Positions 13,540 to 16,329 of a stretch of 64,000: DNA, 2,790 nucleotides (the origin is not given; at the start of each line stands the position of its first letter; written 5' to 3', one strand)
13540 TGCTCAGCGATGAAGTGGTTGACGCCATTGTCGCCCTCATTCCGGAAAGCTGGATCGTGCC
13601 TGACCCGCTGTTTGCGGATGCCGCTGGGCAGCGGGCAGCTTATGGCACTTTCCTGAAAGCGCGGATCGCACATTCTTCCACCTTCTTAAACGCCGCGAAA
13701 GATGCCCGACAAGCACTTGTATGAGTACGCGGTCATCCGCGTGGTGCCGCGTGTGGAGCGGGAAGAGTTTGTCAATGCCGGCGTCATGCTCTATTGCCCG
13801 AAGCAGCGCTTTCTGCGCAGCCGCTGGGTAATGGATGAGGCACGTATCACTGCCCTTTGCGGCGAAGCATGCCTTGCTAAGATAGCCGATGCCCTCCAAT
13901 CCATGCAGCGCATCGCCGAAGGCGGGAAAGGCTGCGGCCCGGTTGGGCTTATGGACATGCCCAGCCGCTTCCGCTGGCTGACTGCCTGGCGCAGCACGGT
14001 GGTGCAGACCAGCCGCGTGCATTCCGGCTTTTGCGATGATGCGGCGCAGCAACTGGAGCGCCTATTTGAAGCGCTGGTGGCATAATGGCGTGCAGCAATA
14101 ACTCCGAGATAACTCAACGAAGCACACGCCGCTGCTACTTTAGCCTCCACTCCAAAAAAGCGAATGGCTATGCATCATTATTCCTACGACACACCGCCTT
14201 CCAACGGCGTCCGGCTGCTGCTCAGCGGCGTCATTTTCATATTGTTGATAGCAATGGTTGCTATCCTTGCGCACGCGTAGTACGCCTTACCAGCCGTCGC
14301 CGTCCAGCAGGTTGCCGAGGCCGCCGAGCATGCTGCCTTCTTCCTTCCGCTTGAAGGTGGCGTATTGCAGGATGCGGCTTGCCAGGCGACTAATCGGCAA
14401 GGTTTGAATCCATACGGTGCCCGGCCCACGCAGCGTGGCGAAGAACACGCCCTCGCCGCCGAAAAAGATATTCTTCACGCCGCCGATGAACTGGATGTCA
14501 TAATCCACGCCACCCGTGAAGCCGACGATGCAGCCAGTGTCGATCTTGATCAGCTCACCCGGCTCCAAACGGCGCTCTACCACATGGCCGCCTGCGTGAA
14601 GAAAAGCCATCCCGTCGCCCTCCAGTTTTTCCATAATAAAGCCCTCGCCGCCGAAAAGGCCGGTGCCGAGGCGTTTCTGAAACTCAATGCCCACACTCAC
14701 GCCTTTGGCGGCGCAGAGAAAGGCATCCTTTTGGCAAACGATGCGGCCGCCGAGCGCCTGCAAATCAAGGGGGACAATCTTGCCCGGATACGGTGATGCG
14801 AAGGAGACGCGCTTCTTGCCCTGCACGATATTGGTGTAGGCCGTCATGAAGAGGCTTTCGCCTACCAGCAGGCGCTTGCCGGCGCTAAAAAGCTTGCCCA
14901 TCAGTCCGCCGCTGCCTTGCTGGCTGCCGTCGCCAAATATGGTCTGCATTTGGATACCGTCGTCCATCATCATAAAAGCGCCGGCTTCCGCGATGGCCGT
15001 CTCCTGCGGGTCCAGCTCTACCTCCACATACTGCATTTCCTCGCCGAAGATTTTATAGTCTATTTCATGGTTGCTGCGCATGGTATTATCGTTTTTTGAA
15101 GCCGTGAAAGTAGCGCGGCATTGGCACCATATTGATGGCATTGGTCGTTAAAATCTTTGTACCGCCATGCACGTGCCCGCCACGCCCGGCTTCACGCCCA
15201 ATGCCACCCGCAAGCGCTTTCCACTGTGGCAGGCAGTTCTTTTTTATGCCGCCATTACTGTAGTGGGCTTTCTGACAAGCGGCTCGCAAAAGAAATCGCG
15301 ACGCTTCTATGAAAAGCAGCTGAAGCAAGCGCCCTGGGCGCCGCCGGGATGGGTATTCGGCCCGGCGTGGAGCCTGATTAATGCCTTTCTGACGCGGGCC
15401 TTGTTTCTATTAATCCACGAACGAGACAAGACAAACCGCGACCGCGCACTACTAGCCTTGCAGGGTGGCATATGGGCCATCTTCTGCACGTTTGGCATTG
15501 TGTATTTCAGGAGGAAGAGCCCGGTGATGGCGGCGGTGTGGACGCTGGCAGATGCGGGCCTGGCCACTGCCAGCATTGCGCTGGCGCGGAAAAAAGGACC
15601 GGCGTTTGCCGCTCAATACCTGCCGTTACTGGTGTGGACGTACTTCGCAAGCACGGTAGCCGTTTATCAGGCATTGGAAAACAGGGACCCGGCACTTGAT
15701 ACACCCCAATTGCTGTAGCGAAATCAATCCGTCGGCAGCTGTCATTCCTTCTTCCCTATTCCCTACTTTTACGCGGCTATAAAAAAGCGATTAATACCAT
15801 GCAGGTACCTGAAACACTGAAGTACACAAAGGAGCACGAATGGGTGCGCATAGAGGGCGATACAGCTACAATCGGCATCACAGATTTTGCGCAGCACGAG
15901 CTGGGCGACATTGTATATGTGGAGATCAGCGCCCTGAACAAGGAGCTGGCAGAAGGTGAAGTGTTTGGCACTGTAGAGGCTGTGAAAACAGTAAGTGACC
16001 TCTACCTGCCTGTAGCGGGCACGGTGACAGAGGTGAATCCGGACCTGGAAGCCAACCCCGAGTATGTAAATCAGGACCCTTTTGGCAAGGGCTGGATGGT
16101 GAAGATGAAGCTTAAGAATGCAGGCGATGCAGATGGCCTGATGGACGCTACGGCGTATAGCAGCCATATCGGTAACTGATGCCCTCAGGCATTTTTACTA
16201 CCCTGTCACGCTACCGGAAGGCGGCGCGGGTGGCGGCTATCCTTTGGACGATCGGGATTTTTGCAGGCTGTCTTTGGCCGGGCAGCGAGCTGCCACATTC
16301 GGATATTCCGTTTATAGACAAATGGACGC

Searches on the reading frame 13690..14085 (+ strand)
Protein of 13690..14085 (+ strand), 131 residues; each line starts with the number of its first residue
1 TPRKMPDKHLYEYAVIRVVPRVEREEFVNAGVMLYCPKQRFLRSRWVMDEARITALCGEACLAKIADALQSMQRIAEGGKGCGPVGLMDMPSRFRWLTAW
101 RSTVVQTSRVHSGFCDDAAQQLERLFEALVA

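Call 41: search_protein_families(library=pfam, proteins=[window:13690-14085:+], max_evalue=0.001)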
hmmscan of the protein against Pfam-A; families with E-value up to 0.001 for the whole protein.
window:13690-14085:+ (131 aa): 1 family
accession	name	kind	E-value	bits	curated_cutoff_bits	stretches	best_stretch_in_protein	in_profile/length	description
PF11236.13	DUF3037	-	1.8e-44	151.2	22.6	1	13-130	1-118/118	Protein of unknown function (DUF3037)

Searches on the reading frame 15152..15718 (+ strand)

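Call 41: search_protein_families(library=pfam, proteins=[window:15152-15718:+], max_evalue=0.001)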
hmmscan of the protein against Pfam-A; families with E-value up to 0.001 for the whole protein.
window:15152-15718:+ (188 aa): 1 family
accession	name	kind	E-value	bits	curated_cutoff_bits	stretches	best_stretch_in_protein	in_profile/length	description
PF03073.20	TspO_MBR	-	5.4e-19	68.8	24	1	33-171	3-141/145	TspO/MBR family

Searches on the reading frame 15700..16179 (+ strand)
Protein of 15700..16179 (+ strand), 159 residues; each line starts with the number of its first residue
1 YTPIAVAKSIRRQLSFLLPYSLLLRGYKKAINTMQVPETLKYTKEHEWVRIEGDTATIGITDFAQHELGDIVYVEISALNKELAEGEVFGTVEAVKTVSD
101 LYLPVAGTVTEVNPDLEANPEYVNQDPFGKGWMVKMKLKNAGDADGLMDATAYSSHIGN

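Call 41: search_protein_families(library=pfam, proteins=[window:15700-16179:+], max_evalue=0.001)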
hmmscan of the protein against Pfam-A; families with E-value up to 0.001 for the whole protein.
window:15700-16179:+ (159 aa): 1 family
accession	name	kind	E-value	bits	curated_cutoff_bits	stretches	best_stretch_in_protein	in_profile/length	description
PF01597.25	GCV_H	-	2.3e-43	147.4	22.2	1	40-156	1-118/122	Glycine cleavage H-protein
